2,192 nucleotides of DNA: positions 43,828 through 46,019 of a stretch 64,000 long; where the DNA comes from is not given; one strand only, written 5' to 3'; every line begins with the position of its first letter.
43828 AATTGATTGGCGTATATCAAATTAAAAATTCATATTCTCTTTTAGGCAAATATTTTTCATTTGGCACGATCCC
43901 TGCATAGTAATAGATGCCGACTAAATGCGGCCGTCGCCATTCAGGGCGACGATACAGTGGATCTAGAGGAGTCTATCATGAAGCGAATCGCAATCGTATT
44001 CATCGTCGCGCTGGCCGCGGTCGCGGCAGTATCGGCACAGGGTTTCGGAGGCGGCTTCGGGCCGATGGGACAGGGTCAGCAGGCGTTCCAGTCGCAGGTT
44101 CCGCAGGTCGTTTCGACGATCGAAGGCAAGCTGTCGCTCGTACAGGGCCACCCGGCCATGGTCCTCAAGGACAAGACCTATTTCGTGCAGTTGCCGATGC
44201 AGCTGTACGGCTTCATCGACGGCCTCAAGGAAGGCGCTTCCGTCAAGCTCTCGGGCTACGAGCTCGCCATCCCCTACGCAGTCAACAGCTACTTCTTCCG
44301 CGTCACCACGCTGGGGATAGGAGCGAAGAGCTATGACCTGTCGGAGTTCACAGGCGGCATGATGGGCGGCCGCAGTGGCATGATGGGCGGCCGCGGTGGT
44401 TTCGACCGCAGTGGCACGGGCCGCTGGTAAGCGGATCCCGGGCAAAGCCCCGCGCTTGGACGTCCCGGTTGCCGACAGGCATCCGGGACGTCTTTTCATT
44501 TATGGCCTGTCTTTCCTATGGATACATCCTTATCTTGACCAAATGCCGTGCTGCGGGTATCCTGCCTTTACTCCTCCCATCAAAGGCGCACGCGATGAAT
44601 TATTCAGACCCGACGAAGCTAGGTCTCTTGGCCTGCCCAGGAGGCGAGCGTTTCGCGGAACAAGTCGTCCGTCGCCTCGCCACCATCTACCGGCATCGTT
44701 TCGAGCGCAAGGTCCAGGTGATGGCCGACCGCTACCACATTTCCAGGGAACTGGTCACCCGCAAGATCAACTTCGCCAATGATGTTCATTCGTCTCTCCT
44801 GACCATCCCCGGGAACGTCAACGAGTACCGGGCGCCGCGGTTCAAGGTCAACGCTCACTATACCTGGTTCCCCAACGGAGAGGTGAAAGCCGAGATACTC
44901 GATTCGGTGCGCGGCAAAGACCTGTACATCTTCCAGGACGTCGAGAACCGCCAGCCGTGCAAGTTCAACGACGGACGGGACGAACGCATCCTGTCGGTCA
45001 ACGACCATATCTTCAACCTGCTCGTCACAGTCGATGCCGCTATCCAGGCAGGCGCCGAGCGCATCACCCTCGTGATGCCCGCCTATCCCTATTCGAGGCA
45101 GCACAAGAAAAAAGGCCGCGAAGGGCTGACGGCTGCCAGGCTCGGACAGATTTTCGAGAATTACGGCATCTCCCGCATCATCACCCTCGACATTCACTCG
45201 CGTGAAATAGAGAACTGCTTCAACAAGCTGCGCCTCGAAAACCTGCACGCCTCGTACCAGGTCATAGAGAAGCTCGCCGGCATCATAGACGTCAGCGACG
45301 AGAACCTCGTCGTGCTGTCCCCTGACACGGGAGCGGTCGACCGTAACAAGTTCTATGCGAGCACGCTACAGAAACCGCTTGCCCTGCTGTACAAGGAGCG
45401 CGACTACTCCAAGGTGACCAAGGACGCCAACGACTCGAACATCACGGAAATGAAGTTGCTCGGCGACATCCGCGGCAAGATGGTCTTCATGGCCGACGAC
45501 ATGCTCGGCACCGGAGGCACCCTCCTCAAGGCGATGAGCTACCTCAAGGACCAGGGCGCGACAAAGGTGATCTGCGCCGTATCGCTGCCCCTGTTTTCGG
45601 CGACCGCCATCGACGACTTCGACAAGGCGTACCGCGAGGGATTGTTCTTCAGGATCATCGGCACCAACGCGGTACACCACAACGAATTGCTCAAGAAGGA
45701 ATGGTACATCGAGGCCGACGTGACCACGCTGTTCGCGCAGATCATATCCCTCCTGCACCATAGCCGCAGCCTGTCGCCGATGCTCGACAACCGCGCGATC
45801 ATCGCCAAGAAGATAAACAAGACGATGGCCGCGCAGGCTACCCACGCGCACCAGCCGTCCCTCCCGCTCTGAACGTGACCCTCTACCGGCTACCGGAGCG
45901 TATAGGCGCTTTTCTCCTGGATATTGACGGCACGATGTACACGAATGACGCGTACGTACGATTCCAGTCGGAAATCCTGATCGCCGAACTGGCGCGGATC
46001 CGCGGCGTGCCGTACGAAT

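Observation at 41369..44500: CDF exporter, orphan histidine kinase and a sigma-54 promoter driving a Gly/Met-rich periplasmic protein (ZraSR/ZraP-like logic without a local activator)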

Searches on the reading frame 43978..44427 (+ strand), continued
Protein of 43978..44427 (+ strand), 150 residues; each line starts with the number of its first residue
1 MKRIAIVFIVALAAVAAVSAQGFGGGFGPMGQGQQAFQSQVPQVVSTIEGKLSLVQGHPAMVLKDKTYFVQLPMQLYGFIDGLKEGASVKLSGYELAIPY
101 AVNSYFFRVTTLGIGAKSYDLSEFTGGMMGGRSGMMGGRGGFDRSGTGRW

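Call 74: find_homologous_proteins(query=A4, max_evalue=1e-20)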
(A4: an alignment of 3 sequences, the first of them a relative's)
Query A4 (3 sequences) (487 aa, profile of the alignment): 92 proteins with E <= 1e-20 among 8000 candidates.
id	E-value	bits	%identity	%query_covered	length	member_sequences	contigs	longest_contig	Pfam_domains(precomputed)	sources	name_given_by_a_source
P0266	1.9e-290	981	99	100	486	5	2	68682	PF02518.32,PF00512.32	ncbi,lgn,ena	-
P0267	4.2e-281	951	84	97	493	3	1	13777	PF02518.32,PF00512.32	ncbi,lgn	-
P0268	1.8e-164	566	45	95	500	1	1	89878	PF02518.32,PF00512.32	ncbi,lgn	-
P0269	1.2e-163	563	53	95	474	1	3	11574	PF02518.32,PF00512.32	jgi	jgi:signal transduction histidine kinase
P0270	9.8e-162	557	52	95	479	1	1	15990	PF02518.32,PF00512.32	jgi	jgi:signal transduction histidine kinase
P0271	3.2e-158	545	47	92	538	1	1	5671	PF02518.32,PF00512.32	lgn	-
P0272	3.7e-149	515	51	95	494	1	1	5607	PF02518.32,PF00512.32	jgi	jgi:signal transduction histidine kinase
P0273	5.6e-149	515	48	95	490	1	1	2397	PF02518.32,PF00512.32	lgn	-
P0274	7.6e-143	495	48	95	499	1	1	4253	PF02518.32,PF00512.32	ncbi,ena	-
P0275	1.5e-114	401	53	63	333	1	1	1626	PF02518.32,PF00512.32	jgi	-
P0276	2.5e-56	209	31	96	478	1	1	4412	PF02518.32,PF00512.32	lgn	-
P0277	6.9e-40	155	36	53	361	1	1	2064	PF02518.32,PF00512.32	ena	-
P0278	6.2e-39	152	34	50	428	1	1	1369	PF02518.32,PF00512.32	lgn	-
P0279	3.9e-38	149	32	95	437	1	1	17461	PF02518.32,PF00512.32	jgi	jgi:two-component system sensor histidine kinase HydH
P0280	8.4e-38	148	38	57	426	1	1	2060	PF02518.32,PF00512.32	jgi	-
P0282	2.6e-37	147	38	51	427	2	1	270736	PF02518.32,PF00512.32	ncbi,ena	-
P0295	1.6e-34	137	38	52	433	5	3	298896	PF02518.32,PF00512.32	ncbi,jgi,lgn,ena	ncbi:MAG: ATP-binding protein [Spirochaetia bacterium]|jgi:signal transduction histidine kinase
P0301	1.0e-33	135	30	89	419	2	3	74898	PF13581.13,PF02518.32,PF00512.32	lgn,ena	-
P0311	3.6e-32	130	28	76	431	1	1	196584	PF02518.32,PF00512.32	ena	-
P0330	7.1e-29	119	32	79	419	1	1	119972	PF02518.32,PF00512.32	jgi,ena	-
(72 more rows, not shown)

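Call 75: find_encoding_contigs(protein=P0295, flank=4000, max_places=2)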
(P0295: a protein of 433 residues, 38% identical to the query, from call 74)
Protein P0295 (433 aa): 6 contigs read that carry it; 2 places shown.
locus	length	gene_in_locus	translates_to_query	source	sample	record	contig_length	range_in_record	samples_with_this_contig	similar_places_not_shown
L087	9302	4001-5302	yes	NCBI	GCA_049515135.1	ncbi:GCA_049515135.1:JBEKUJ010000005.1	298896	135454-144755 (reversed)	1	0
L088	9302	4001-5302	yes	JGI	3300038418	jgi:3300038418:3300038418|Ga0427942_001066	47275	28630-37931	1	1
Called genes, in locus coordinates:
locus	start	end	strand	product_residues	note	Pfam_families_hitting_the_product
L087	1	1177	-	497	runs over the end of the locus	PF01571:GCV_T, PF01597:GCV_H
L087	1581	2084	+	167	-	PF05163:DinB, PF12867:DinB_2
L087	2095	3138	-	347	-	PF01551:Peptidase_M23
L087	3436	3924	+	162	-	-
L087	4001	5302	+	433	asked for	PF00512:HisKA, PF02518:HATPase_c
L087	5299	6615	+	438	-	PF00072:Response_reg, PF00158:Sigma54_activat, PF14532:Sigma54_activ_2, PF07728:AAA_5 (weak), PF25601:AAA_lid_14, PF18024:HTH_50 (faint), PF02954:HTH_8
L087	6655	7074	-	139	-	PF02566:OsmC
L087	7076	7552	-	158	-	PF04073:tRNA_edit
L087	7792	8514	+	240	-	PF00925:GTP_cyclohydro2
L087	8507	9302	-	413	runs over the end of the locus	PF00155:Aminotran_1_2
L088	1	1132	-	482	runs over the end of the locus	PF01571:GCV_T, PF01597:GCV_H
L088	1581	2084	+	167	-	PF05163:DinB, PF12867:DinB_2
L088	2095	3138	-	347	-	PF01551:Peptidase_M23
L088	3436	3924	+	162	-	-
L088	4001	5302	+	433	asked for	PF00512:HisKA, PF02518:HATPase_c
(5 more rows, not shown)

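Call 76: find_encoding_contigs(protein=P0282, flank=4000, max_places=2)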
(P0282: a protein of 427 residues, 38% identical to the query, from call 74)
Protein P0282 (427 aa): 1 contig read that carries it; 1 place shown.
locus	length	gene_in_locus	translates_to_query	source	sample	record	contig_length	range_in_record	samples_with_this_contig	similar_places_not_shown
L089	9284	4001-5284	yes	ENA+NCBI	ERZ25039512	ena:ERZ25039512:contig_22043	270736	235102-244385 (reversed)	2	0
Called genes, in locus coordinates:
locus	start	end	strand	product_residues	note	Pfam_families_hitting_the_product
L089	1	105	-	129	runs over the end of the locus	PF01597:GCV_H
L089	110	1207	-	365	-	PF01571:GCV_T, PF08669:GCV_T_C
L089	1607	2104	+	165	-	PF05163:DinB, PF12867:DinB_2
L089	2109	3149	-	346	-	PF01551:Peptidase_M23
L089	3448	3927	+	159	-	-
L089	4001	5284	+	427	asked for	PF00512:HisKA, PF02518:HATPase_c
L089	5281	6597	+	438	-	PF00072:Response_reg, PF00158:Sigma54_activat, PF14532:Sigma54_activ_2, PF07728:AAA_5 (faint), PF25601:AAA_lid_14, PF02954:HTH_8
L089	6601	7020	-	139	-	PF02566:OsmC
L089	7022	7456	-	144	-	PF04073:tRNA_edit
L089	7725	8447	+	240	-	PF00925:GTP_cyclohydro2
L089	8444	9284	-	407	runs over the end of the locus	PF00155:Aminotran_1_2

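Call 81: find_encoding_contigs(protein=P0301, flank=3000, max_places=1)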
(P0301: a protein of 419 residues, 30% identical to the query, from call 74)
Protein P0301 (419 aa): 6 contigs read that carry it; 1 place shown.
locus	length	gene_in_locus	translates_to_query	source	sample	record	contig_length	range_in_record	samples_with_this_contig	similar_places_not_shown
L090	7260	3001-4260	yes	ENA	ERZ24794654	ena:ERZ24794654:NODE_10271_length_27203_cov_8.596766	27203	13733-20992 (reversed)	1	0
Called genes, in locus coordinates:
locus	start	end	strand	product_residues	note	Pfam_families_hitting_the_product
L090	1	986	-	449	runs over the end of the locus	PF00171:Aldedh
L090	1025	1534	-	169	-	-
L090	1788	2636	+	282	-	PF12801:Fer4_5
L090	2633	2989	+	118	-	-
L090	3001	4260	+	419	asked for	PF00512:HisKA, PF02518:HATPase_c, PF13581:HATPase_c_2 (weak)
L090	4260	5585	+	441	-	PF00072:Response_reg, PF00158:Sigma54_activat, PF14532:Sigma54_activ_2, PF07728:AAA_5 (faint), PF25601:AAA_lid_14, PF02954:HTH_8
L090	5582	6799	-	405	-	PF00155:Aminotran_1_2, PF01041:DegT_DnrJ_EryC1 (weak), PF01053:Cys_Met_Meta_PP (weak), PF01212:Beta_elim_lyase (weak)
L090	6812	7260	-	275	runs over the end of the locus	PF00106:adh_short, PF08659:KR, PF13561:adh_short_C2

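Call 82: find_encoding_contigs(protein=P0330, flank=3000, max_places=1)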
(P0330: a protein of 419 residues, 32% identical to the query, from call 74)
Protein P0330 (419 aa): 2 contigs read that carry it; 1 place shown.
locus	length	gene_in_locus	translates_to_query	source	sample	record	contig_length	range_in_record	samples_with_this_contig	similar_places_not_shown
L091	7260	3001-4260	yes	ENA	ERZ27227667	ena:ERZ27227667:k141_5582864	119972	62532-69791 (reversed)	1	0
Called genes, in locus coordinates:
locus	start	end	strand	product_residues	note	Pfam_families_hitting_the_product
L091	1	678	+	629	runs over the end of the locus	PF00664:ABC_membrane, PF00005:ABC_tran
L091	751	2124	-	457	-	PF12801:Fer4_5, PF13237:Fer4_10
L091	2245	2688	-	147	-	-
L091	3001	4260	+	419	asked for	PF00512:HisKA, PF02518:HATPase_c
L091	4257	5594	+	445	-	PF00072:Response_reg, PF00158:Sigma54_activat, PF14532:Sigma54_activ_2, PF07728:AAA_5 (weak), PF25601:AAA_lid_14, PF02954:HTH_8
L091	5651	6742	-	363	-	PF13353:Fer4_12 (weak), PF04055:Radical_SAM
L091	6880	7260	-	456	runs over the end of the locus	PF00155:Aminotran_1_2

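Call 83: find_encoding_contigs(protein=P0311, flank=3000, max_places=1)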
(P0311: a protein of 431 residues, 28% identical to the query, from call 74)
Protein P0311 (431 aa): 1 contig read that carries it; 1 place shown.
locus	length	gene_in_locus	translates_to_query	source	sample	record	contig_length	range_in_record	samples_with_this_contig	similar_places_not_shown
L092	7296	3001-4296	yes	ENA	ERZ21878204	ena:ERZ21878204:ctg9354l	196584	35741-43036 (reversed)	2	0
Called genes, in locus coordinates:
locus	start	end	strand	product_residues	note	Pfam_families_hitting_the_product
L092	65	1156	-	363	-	PF01063:Aminotran_4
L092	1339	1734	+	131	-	PF00436:SSB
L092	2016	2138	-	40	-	-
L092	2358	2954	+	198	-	-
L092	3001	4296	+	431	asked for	PF00512:HisKA, PF02518:HATPase_c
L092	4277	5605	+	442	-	PF00072:Response_reg, PF00158:Sigma54_activat, PF14532:Sigma54_activ_2, PF07728:AAA_5 (weak), PF25601:AAA_lid_14, PF02954:HTH_8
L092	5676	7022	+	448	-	PF01266:DAO (faint), PF03486:HI0933_like (faint), PF07992:Pyr_redox_2, PF13450:NAD_binding_8 (faint), PF13738:Pyr_redox_3, PF00070:Pyr_redox, PF02852:Pyr_redox_dim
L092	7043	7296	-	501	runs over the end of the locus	PF00989:PAS, PF08448:PAS_4 (weak), PF07568:HisKA_2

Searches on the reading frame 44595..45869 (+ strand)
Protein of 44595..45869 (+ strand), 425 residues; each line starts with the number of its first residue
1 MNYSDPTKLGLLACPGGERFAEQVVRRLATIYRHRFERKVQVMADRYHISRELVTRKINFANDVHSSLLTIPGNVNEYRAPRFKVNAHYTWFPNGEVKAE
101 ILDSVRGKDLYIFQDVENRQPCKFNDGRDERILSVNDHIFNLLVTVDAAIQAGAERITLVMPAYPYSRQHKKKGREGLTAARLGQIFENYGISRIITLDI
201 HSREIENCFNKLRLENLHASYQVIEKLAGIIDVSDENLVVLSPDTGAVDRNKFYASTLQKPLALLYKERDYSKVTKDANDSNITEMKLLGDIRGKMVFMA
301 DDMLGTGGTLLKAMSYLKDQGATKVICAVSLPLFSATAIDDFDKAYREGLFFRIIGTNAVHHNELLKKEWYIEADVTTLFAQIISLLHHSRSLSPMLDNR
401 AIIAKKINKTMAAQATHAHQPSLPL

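Call 5: search_protein_families(library=pfam, proteins=[window:44595-45869:+], max_evalue=0.01)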
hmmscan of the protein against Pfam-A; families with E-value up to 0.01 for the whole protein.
window:44595-45869:+ (425 aa): 5 families
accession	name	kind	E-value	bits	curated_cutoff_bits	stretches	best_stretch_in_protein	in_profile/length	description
PF13793.12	Pribosyltran_N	-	1.6e-22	80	25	1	86-191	26-117/117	N-terminal domain of ribose phosphate pyrophosphokinase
PF00156.33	Pribosyltran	-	7.4e-22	77.8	26.3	1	214-331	5-124/158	Phosphoribosyl transferase domain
PF14572.12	Pribosyl_synth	-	8.3e-10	39.4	27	1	286-395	75-181/184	Phosphoribosyl synthetase-associated domain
PF14681.12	UPRTase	-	0.00088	19.2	27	1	283-344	109-170/206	Uracil phosphoribosyltransferase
PF18090.7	SoPB_HTH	-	0.0045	17.5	27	0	26-62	8-44/75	Centromere-binding protein HTH domain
